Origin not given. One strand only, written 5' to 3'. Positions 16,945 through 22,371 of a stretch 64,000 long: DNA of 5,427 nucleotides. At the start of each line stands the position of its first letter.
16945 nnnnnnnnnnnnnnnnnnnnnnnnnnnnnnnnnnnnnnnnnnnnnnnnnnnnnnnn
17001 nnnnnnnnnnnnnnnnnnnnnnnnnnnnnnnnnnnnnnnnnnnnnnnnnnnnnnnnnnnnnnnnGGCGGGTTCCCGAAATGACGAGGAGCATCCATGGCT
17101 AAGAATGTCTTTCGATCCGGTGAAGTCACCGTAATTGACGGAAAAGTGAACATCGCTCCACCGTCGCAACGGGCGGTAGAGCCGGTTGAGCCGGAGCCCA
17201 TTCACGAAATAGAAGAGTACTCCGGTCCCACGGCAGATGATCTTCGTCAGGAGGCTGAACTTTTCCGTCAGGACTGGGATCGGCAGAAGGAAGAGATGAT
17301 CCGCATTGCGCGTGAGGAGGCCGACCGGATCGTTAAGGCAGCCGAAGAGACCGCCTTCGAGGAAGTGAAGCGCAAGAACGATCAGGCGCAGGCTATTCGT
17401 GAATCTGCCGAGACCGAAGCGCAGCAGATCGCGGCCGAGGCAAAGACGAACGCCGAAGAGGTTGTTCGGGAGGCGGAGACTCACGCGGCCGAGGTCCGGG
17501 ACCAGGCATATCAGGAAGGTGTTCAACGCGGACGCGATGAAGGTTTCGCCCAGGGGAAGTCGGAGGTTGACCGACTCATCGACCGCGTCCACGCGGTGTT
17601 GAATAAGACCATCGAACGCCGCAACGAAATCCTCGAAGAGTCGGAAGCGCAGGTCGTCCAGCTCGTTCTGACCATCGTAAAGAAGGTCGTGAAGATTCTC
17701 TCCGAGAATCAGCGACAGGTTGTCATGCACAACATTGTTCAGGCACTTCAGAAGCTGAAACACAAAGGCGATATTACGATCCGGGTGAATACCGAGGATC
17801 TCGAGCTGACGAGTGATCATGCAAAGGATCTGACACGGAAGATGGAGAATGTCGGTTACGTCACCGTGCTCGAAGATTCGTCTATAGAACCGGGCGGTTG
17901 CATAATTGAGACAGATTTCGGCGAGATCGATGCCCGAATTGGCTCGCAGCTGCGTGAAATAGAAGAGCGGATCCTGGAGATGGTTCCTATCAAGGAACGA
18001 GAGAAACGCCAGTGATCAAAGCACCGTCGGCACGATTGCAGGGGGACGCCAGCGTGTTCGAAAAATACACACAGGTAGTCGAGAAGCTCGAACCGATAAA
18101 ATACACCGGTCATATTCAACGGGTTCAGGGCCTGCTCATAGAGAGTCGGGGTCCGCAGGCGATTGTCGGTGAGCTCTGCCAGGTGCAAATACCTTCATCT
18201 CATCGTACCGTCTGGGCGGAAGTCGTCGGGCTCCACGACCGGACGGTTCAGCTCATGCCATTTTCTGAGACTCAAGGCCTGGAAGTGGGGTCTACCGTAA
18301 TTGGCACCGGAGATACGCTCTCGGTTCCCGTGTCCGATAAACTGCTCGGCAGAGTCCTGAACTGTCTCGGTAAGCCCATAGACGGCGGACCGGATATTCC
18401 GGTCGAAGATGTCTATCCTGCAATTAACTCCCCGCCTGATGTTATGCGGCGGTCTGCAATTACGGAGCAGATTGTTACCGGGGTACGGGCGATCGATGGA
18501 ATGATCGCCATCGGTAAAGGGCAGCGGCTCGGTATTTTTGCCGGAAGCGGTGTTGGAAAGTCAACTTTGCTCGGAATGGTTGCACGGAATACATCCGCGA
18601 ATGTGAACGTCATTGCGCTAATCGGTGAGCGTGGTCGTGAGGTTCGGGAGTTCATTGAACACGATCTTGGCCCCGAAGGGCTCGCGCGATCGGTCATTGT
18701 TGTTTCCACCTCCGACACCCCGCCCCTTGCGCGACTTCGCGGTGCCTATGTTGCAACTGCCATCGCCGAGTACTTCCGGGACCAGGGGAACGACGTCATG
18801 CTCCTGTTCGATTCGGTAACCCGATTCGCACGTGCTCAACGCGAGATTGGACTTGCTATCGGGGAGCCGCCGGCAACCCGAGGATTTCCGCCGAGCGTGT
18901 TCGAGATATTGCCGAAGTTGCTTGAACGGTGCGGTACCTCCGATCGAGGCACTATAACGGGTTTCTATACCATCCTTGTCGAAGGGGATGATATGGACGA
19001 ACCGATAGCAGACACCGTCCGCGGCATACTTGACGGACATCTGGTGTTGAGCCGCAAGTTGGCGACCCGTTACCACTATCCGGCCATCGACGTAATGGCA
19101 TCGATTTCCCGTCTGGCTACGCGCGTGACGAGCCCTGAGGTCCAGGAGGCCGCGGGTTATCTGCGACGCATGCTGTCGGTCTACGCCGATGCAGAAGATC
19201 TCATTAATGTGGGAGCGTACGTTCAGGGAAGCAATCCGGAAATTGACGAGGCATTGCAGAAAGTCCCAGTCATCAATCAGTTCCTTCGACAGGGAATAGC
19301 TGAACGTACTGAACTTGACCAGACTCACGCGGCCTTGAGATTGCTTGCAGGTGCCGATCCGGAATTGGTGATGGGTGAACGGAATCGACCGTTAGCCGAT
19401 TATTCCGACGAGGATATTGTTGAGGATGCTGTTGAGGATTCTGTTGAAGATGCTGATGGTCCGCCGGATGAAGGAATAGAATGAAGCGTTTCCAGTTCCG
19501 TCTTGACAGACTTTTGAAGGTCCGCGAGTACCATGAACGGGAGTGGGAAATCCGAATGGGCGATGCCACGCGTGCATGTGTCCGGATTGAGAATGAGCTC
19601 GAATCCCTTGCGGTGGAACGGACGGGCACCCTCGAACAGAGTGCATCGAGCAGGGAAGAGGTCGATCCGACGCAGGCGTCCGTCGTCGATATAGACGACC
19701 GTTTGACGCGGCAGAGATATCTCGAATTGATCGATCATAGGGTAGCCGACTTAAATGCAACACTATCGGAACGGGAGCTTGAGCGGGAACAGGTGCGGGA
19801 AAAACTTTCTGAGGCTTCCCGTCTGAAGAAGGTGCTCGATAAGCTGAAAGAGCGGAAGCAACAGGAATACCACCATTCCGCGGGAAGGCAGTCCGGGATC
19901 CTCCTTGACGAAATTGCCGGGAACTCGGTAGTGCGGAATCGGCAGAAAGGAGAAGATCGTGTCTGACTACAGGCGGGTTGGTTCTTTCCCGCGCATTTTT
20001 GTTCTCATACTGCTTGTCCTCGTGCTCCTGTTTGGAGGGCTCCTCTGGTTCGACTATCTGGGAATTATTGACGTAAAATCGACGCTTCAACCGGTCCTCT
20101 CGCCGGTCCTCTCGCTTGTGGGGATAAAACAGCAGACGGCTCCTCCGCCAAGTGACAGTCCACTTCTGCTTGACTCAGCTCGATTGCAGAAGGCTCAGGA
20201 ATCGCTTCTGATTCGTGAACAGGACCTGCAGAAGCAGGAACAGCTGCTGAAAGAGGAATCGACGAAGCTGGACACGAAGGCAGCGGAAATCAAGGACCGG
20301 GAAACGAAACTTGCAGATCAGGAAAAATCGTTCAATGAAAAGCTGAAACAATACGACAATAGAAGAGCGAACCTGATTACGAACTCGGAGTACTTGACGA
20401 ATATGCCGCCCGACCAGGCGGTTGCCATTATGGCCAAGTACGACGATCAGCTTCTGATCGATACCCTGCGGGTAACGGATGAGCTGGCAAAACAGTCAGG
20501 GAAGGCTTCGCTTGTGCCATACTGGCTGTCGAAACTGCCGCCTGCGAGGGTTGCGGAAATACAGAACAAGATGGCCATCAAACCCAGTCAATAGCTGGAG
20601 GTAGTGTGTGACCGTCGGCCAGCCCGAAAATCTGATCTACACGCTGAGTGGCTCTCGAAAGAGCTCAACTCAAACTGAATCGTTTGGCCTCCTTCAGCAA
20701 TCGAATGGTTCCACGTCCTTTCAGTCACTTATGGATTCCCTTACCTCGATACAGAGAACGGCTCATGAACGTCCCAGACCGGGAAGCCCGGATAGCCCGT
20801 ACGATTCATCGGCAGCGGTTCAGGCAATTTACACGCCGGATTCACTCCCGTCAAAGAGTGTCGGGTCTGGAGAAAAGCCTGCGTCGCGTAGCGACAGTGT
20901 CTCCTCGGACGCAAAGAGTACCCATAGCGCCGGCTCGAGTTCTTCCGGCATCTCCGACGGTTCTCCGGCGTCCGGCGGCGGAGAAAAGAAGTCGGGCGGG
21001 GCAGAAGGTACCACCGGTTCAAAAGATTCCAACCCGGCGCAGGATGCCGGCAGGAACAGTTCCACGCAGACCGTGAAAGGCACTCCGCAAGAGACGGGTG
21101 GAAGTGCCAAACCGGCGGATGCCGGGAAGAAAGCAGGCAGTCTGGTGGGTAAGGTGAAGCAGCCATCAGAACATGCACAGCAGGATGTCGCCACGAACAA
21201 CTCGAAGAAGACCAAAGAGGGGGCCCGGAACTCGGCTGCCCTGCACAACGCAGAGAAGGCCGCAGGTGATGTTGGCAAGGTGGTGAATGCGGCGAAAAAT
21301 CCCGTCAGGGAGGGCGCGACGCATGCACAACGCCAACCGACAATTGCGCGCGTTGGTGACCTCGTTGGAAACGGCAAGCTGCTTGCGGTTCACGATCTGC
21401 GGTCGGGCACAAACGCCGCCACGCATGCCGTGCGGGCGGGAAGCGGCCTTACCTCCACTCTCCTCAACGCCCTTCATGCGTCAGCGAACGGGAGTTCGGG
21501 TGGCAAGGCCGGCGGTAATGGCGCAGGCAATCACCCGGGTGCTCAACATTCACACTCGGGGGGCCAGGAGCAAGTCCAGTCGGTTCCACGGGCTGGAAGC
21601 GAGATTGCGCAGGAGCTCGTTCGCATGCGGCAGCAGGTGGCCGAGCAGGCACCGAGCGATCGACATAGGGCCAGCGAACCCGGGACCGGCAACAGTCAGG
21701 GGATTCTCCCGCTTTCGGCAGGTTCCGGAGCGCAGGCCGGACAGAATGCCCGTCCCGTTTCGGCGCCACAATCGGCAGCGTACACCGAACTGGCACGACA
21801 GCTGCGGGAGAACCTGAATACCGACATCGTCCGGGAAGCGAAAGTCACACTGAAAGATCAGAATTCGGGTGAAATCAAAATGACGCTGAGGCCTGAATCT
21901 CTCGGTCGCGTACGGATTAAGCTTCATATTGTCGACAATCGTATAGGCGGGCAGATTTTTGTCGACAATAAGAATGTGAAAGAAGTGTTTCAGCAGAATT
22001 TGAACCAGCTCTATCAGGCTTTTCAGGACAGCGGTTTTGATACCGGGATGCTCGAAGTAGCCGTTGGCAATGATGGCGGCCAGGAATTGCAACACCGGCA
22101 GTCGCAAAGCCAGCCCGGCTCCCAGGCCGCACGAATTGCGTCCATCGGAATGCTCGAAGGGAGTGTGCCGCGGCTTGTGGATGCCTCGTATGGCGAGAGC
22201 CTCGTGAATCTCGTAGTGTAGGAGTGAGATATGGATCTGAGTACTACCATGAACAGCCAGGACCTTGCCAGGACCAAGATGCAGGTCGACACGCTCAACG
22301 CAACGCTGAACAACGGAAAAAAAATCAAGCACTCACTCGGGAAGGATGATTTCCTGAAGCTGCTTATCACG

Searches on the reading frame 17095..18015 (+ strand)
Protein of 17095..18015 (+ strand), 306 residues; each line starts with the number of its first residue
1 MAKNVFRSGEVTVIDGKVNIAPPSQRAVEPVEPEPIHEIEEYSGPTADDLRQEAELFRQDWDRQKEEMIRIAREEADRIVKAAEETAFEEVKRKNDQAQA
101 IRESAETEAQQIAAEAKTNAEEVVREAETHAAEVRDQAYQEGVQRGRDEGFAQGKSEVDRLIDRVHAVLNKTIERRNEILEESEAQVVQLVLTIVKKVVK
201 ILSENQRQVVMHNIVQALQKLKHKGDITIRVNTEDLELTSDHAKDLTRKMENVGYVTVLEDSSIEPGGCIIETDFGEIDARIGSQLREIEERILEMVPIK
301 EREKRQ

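Call 23: search_protein_families(library=pfam, proteins=[window:17095-18015:+], max_evalue=0.0001)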
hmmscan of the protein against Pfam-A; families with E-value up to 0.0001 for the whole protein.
window:17095-18015:+ (306 aa): 1 family
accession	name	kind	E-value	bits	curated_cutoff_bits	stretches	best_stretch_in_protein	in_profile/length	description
PF02108.21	FliH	-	6e-26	91.3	24.1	1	162-288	4-127/128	Flagellar assembly protein FliH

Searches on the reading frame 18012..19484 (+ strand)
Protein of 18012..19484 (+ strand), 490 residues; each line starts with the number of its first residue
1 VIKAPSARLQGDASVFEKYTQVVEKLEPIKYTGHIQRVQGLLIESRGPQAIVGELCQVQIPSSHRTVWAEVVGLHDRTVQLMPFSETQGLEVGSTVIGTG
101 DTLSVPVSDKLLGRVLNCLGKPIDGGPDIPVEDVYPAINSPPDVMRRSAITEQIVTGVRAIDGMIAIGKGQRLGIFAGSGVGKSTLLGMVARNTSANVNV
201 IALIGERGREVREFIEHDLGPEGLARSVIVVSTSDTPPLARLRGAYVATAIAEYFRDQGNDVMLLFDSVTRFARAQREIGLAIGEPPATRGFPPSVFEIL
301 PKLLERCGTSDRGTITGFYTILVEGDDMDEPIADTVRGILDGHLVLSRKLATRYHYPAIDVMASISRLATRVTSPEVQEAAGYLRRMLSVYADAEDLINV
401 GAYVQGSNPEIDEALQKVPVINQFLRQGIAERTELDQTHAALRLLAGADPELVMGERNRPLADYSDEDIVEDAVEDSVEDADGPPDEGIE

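Call 23: search_protein_families(library=pfam, proteins=[window:18012-19484:+], max_evalue=0.0001)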
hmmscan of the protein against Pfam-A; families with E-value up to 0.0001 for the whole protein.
window:18012-19484:+ (490 aa): 3 families
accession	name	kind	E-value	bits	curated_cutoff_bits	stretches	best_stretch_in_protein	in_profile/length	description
PF00006.31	ATP-synt_ab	-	6.1e-89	297.7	29.5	1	157-366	1-213/213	ATP synthase alpha/beta family, nucleotide-binding domain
PF18269.6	T3SS_ATPase_C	-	7e-26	90.3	22.7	1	373-443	1-71/72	T3SS EscN ATPase C-terminal domain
PF02874.29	ATP-synt_ab_N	-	6.3e-12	46.3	20.9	1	35-100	1-69/69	ATP synthase alpha/beta family, beta-barrel domain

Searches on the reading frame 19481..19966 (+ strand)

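Call 23: search_protein_families(library=pfam, proteins=[window:19481-19966:+], max_evalue=0.0001)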
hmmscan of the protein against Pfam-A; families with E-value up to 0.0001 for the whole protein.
window:19481-19966:+ (161 aa): 1 family
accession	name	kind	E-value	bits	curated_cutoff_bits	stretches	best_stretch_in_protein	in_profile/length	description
PF02050.21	FliJ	-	4.6e-10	40.2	28.4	1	24-147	5-120/123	Flagellar FliJ protein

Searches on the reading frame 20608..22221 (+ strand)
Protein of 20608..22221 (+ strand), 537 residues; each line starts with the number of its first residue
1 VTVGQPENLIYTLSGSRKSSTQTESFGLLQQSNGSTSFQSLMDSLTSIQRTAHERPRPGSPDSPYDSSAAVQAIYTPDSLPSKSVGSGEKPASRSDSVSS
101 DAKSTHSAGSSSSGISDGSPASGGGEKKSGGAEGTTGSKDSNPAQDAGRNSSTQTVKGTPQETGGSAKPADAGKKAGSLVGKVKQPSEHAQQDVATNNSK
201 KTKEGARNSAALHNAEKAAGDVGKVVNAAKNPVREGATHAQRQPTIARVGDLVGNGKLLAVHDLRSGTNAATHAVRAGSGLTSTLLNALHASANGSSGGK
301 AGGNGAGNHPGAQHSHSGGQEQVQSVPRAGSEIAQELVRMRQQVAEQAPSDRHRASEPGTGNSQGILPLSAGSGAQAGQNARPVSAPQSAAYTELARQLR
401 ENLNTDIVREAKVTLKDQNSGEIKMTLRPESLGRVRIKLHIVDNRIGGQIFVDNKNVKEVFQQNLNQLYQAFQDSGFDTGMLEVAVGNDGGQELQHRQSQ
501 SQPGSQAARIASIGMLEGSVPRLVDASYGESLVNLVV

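Call 23: search_protein_families(library=pfam, proteins=[window:20608-22221:+], max_evalue=0.0001)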
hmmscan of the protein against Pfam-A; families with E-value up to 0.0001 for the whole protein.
window:20608-22221:+ (537 aa): 1 family
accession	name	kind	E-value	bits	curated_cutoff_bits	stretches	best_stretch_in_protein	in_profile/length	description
PF02120.21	Flg_hook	-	6e-17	61.7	29.8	1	411-492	3-84/85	Flagellar hook-length control protein FliK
